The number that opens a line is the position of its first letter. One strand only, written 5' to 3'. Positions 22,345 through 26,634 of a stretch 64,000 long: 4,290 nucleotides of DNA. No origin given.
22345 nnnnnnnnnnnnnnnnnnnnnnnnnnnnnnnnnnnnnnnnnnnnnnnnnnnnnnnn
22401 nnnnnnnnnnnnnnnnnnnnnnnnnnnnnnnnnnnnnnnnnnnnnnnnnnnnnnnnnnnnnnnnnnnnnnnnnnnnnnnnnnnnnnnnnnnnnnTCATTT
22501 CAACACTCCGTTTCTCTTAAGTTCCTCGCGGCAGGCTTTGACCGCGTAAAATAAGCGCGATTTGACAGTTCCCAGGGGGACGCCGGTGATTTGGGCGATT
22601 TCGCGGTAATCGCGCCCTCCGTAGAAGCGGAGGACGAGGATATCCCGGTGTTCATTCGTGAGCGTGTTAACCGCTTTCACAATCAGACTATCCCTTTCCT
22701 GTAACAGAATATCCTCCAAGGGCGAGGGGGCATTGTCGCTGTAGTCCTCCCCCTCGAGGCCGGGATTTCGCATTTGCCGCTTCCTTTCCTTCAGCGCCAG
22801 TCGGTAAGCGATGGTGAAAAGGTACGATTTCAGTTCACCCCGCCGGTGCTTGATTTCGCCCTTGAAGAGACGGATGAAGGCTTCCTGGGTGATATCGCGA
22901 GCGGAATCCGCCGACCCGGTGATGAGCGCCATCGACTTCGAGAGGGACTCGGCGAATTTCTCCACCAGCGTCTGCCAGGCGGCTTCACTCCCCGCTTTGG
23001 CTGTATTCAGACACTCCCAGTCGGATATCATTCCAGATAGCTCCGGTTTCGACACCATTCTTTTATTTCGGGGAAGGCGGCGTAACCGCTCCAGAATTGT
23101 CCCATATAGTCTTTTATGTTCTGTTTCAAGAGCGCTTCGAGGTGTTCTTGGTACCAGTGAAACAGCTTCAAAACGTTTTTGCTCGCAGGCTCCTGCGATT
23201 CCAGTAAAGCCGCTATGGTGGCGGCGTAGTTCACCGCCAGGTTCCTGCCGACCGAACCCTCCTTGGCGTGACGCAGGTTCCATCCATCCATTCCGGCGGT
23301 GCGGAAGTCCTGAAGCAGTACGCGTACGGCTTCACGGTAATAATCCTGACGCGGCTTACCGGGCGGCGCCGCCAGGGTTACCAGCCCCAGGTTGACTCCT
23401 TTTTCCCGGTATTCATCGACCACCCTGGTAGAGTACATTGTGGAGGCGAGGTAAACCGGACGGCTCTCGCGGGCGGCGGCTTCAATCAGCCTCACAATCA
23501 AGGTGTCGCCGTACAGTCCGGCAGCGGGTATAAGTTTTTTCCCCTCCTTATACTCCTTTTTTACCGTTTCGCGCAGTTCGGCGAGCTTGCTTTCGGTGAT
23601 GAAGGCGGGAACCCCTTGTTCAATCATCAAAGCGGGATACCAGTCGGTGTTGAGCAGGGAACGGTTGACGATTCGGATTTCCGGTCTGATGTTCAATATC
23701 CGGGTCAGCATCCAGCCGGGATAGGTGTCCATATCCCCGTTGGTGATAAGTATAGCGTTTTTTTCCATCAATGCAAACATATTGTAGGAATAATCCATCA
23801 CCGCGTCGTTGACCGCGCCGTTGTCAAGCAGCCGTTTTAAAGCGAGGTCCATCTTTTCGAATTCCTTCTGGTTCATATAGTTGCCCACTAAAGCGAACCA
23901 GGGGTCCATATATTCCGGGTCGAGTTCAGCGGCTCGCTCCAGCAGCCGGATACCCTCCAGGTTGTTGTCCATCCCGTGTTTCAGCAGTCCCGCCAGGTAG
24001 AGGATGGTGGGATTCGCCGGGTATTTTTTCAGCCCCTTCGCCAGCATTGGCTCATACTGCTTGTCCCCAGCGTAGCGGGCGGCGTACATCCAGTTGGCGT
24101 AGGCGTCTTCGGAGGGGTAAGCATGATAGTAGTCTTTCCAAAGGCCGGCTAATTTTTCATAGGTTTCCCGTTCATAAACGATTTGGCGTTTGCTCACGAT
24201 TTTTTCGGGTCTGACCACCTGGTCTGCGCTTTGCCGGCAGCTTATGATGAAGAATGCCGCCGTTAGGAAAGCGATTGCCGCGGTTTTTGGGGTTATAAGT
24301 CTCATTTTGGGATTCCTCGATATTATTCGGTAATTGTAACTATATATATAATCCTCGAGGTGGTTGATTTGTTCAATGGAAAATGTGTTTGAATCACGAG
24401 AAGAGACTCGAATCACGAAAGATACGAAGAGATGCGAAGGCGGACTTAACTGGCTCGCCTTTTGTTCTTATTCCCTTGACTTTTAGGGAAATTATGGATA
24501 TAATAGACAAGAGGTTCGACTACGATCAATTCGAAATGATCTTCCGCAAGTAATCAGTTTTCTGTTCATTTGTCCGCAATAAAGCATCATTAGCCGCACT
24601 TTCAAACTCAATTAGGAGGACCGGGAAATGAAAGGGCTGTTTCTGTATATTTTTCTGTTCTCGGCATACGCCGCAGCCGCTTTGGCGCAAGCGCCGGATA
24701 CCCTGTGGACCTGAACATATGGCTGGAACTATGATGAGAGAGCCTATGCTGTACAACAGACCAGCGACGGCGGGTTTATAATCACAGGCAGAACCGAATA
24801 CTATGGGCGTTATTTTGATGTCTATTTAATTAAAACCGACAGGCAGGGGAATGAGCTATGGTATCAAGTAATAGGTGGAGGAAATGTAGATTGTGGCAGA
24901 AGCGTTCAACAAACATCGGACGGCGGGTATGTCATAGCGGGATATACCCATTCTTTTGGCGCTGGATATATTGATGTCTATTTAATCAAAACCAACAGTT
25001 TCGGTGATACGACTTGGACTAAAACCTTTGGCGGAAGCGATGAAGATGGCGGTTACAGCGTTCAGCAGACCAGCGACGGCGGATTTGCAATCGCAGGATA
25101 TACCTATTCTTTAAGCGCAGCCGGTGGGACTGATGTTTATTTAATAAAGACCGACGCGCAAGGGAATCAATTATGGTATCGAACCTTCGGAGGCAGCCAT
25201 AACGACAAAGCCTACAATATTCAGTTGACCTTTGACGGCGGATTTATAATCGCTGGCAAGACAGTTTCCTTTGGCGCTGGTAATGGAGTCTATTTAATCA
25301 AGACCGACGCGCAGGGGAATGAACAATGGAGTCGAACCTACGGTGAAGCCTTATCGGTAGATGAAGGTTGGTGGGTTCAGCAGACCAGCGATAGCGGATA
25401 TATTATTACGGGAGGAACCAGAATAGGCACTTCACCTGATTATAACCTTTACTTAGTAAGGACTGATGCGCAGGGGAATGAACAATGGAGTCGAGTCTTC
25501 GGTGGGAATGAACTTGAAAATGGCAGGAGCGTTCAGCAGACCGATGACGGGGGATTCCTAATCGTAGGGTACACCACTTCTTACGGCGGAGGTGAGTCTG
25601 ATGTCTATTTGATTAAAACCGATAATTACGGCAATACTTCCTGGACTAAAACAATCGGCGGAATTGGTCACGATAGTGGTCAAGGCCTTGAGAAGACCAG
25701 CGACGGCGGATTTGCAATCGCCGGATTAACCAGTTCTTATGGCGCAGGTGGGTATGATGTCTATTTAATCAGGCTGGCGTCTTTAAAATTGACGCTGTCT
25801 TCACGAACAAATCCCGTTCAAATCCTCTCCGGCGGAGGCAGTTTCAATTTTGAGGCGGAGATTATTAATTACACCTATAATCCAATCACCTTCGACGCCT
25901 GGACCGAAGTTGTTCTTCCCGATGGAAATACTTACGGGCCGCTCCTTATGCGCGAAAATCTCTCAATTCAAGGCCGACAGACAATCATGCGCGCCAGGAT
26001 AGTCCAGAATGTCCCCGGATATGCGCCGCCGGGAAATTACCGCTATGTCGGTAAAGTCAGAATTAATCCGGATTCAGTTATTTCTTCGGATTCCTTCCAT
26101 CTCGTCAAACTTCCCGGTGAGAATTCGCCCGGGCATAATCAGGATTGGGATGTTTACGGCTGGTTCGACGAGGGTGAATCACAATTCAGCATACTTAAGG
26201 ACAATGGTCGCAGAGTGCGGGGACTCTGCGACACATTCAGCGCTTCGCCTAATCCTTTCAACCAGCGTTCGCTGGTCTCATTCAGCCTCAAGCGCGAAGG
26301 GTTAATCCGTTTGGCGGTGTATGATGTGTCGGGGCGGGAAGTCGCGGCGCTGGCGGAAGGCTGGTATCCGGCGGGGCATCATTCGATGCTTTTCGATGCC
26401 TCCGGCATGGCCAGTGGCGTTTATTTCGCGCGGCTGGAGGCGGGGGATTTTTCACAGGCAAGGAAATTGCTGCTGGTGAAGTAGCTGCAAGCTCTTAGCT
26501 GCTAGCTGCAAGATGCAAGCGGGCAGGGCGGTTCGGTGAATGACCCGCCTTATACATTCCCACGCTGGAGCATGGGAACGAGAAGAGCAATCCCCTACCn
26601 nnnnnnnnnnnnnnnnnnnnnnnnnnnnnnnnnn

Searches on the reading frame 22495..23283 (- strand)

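Call 73: search_protein_families(library=pfam, proteins=[window:22495-23283:-], max_evalue=0.0001)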
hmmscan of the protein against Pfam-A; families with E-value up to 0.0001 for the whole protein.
window:22495-23283:- (262 aa): 3 families
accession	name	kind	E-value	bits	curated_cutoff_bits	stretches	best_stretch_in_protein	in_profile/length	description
PF08281.18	Sigma70_r4_2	-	1.6e-13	50.5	25.7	1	201-251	4-54/54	Sigma-70, region 4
PF04545.22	Sigma70_r4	-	4.3e-13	49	24.1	1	205-253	2-50/50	Sigma-70, region 4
PF04542.20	Sigma70_r2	-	3.2e-08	33.7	24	1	110-172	12-70/71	Sigma-70 region 2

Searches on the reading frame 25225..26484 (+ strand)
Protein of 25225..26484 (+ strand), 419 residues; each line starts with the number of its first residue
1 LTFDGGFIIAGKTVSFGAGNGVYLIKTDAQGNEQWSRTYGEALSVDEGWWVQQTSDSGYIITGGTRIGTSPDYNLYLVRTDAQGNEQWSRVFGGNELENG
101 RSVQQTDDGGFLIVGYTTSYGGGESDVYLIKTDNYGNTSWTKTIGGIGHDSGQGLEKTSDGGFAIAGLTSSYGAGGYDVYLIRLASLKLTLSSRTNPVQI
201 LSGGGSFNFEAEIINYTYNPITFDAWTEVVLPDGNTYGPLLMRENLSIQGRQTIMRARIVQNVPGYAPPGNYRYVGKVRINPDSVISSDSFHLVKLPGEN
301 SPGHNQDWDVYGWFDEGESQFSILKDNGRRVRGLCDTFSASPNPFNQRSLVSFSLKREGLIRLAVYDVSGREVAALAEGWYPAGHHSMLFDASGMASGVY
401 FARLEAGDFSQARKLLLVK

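Call 65: search_protein_families(library=pfam, proteins=[window:25225-26484:+], max_evalue=0.00001)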
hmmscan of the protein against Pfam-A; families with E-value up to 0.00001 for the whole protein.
window:25225-26484:+ (419 aa): 1 family
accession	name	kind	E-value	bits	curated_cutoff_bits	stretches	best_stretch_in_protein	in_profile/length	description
PF18962.6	Por_Secre_tail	-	2.7e-06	28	27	0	342-415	3-73/75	Secretion system C-terminal sorting domain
